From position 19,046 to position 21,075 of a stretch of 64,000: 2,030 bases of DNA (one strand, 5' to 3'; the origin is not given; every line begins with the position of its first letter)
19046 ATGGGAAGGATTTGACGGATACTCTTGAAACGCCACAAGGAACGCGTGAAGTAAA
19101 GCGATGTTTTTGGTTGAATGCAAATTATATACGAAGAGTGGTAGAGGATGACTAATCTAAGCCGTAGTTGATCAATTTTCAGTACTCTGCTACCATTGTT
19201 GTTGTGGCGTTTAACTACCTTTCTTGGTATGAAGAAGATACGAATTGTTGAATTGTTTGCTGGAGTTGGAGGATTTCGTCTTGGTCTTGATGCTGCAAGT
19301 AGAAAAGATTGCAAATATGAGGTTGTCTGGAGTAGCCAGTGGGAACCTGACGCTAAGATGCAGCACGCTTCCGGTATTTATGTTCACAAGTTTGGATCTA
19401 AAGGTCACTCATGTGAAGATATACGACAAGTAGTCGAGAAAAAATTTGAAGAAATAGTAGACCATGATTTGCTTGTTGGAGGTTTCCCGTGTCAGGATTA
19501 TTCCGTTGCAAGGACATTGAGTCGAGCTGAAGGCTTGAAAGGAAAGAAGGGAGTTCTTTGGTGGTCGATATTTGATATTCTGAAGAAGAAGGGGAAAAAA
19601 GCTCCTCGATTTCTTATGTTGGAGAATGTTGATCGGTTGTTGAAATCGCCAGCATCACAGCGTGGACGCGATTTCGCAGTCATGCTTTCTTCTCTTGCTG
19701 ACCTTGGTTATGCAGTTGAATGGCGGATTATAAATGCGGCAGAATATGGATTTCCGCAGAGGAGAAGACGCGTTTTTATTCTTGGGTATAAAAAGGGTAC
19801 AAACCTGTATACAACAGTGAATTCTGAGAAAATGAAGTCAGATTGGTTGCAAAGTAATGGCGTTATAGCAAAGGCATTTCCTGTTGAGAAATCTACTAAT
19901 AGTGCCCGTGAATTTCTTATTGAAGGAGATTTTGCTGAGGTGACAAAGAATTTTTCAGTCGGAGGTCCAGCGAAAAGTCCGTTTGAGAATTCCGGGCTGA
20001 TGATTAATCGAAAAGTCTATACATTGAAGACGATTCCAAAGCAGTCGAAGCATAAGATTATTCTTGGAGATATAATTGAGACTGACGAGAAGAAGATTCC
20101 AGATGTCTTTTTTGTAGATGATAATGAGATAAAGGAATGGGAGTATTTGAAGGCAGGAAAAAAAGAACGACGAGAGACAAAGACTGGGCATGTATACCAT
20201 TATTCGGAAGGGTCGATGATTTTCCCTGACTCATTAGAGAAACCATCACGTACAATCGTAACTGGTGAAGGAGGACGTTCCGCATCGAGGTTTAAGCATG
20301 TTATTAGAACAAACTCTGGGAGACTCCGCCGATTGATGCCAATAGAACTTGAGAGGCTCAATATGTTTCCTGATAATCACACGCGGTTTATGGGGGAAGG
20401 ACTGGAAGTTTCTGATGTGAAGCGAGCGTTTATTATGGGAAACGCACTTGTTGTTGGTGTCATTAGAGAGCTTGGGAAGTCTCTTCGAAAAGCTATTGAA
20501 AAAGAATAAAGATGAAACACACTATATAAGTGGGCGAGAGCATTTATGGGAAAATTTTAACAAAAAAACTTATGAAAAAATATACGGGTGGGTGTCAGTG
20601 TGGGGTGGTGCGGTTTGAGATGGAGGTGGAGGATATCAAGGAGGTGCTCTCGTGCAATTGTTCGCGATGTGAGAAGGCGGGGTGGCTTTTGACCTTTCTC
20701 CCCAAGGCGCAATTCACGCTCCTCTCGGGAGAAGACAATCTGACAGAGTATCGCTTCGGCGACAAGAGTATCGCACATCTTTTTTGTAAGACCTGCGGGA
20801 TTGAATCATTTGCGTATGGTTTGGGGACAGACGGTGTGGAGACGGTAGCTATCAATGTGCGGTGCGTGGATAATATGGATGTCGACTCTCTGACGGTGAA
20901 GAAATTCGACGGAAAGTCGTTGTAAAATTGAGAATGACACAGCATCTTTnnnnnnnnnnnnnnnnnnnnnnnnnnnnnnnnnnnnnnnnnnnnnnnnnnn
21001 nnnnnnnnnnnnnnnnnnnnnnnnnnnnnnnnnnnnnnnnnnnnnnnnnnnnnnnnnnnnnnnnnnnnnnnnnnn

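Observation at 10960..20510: Accessory island interrupting the ribosomal supercluster after map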

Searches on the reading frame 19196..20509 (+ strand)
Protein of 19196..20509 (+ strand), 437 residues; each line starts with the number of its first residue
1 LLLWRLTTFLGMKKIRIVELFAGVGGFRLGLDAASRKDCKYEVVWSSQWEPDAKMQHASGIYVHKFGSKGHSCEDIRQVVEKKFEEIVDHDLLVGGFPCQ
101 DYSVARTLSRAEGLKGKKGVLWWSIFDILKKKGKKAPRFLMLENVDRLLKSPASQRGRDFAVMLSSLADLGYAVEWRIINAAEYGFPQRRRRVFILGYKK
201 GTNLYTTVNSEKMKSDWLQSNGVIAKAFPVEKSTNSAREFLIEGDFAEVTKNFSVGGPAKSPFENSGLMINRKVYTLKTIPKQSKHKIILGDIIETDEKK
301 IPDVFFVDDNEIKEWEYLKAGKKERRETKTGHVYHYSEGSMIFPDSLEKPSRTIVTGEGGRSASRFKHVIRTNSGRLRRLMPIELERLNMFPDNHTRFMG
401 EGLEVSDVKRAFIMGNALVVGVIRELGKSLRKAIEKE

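Call 6: search_protein_families(library=pfam, proteins=[window:19196-20509:+], max_evalue=0.01)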
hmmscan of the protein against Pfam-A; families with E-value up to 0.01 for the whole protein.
window:19196-20509:+ (437 aa): 1 family
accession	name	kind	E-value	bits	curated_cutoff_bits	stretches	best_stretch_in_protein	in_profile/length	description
PF00145.23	DNA_methylase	-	2.9e-61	208.1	22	1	15-431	1-323/324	C-5 cytosine-specific DNA methylase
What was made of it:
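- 19229..20509 (+): C5 cytosine DNA methyltransferase, the cognate methylase. The ORF opens at TTG 19196; relatives use the ATG at 19229, giving 426 aa. Pfam DNA_methylase 2.9e-61 (call 6).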

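Call 35: search_protein_families(library=padloc, proteins=[window:19196-20509:+], max_evalue=0.001)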
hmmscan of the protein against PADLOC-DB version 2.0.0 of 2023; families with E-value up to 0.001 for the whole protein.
window:19196-20509:+ (437 aa): 61 families (the best 25 are shown)
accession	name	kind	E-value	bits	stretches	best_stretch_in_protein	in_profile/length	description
PDLC03329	MTase_II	-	2.2e-163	542.2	1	12-434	2-403/407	Type II methyltransferase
PDLC03272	MTase_II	-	5.4e-58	195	1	12-436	72-392/407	Type II methyltransferase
PDLC03378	MTase_II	-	5e-46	155.6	1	14-436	2-332/344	Type II methyltransferase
PDLC03361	MTase_II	-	1.1e-37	127.9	2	14-215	86-299/455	Type II methyltransferase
PDLC03234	MTase_II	-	9.7e-36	121.8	1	13-436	3-368/375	Type II methyltransferase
PDLC02653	DrmMII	-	2.1e-35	120.2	1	13-203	3-178/333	DrmMII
PDLC00033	DruM2|DruM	-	4.5e-32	109.7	1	13-205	20-197/368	DNA cytosine methylase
PDLC00026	DruM2|DruM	-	7.9e-31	105.8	1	12-436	2-320/336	DNA cytosine methylase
PDLC03217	MTase_II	-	5e-29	99.2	1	11-200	18-186/703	Type II methyltransferase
PDLC03242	MTase_II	-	6.9e-28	95.7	1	14-200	100-262/409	Type II methyltransferase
PDLC03286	MTase_II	-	3.9e-27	93.3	1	16-202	2-172/185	Type II methyltransferase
PDLC00030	DruM2|DruM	-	5.1e-27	93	1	12-217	3-202/380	DNA cytosine methylase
PDLC03324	MTase_II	-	2.3e-26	90.6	1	14-197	5-168/408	Type II methyltransferase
PDLC00028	DruM2|DruM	-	1.4e-25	87.9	1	13-223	4-202/397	DNA cytosine methylase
PDLC03326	MTase_II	-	3.4e-25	87.1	1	13-215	3-192/412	Type II methyltransferase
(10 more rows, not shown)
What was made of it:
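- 19229..20509 (+): PADLOC MTase_II 2.2e-163 (call 35).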

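Call 36: search_protein_families(library=ncbifam, proteins=[window:19196-20509:+], max_evalue=0.001)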
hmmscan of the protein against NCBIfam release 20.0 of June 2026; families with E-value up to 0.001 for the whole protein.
window:19196-20509:+ (437 aa): 2 families
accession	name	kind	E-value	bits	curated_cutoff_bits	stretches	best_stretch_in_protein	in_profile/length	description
TIGR00675.1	dcm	superfamily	4.5e-66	223.7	100.65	1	17-430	1-329/329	DNA (cytosine-5-)-methyltransferase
NF007772.0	PRK10458.1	subfamily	1.2e-20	73.5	710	1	13-211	87-299/472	DNA cytosine methylase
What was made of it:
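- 19229..20509 (+): TIGR00675 (call 36).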

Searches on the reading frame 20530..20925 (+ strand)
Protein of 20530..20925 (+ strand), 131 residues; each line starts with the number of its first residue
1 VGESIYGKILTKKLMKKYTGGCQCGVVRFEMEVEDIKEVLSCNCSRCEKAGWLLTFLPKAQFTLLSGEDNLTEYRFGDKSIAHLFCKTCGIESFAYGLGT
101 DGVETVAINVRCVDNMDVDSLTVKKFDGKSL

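Call 6: search_protein_families(library=pfam, proteins=[window:20530-20925:+], max_evalue=0.01)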
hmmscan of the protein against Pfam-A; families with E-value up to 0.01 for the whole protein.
window:20530-20925:+ (131 aa): 1 family
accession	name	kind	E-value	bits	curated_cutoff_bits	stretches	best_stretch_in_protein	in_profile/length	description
PF04828.22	GFA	-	2.1e-13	50.8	24.3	1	18-115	2-101/115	Glutathione-dependent formaldehyde-activating enzyme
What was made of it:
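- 20572..20925 (+): GFA-family small Zn/Cys protein. It is the conserved right flank of the hotspot in the clade with RuvX at least 82% identical. Pfam GFA 2.1e-13 (call 6).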

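Call 35: search_protein_families(library=padloc, proteins=[window:20572-20925:+], max_evalue=0.001)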
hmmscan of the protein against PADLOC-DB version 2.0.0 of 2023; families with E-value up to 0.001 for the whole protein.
window:20572-20925:+ (117 aa): 0 families

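Call 75: search_protein_families(library=phrogs, proteins=[window:20572-20925:+], max_evalue=0.001)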
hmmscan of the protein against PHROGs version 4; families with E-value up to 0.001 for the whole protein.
window:20572-20925:+ (117 aa): 0 families
